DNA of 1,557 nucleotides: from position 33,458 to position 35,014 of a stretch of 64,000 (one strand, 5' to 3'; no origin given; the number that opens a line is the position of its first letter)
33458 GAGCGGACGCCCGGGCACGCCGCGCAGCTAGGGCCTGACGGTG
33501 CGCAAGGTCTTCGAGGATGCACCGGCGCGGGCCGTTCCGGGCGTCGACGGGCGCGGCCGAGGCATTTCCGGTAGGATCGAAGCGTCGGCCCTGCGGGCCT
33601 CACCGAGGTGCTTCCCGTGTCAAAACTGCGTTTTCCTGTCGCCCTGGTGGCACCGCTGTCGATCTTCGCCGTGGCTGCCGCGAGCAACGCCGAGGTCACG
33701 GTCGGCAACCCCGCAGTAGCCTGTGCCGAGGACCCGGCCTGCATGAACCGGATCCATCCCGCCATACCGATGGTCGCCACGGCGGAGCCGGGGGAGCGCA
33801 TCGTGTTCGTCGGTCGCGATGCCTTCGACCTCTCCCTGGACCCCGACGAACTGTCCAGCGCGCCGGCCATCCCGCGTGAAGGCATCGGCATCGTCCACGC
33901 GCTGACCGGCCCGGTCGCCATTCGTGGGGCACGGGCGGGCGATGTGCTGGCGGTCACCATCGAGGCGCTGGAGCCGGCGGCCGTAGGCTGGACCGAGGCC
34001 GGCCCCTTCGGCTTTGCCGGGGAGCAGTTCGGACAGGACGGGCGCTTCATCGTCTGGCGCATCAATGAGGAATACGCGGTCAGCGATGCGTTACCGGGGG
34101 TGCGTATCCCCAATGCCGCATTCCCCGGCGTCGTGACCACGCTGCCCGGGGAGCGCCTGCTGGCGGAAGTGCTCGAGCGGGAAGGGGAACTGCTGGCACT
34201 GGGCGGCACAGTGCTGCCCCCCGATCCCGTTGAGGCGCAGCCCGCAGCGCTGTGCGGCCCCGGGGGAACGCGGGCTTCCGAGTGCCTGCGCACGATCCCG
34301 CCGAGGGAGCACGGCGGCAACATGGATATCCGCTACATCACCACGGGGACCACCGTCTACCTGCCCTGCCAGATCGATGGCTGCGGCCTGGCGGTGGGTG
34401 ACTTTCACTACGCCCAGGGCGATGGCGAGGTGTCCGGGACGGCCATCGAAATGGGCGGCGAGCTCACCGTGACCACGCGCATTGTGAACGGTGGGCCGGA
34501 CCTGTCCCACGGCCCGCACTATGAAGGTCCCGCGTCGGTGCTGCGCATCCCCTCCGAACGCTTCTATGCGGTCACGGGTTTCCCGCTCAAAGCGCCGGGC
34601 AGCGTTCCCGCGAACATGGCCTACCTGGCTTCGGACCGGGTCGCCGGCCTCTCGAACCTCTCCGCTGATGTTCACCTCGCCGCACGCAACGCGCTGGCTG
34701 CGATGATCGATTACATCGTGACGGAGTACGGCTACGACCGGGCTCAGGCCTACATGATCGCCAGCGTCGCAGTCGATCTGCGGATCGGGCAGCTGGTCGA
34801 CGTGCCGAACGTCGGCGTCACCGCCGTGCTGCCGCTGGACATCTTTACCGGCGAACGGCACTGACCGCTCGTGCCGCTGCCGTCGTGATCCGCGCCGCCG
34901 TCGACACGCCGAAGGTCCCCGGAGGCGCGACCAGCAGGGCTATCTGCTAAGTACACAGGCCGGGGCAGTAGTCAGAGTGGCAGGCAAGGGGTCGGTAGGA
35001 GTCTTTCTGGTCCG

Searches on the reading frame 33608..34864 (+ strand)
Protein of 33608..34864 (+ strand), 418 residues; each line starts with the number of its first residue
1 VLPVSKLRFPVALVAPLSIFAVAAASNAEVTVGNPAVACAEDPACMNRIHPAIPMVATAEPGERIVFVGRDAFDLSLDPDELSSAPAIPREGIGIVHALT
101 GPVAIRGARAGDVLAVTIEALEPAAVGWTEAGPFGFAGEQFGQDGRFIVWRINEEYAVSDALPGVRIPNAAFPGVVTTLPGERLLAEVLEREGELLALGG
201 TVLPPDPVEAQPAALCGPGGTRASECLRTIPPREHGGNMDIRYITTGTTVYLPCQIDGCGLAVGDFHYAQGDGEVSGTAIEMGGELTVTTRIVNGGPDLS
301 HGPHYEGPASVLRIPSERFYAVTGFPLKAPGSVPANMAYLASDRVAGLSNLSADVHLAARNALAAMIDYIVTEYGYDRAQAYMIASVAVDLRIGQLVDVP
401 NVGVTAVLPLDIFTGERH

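Call 73: search_protein_families(library=pfam, proteins=[window:33608-34864:+], max_evalue=0.01)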
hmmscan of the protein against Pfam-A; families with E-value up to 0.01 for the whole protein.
window:33608-34864:+ (418 aa): 1 family
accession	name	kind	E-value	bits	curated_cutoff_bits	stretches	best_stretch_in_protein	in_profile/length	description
PF03069.20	FmdA_AmdA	-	2.3e-76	257.6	27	1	41-414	11-372/373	Acetamidase/Formamidase family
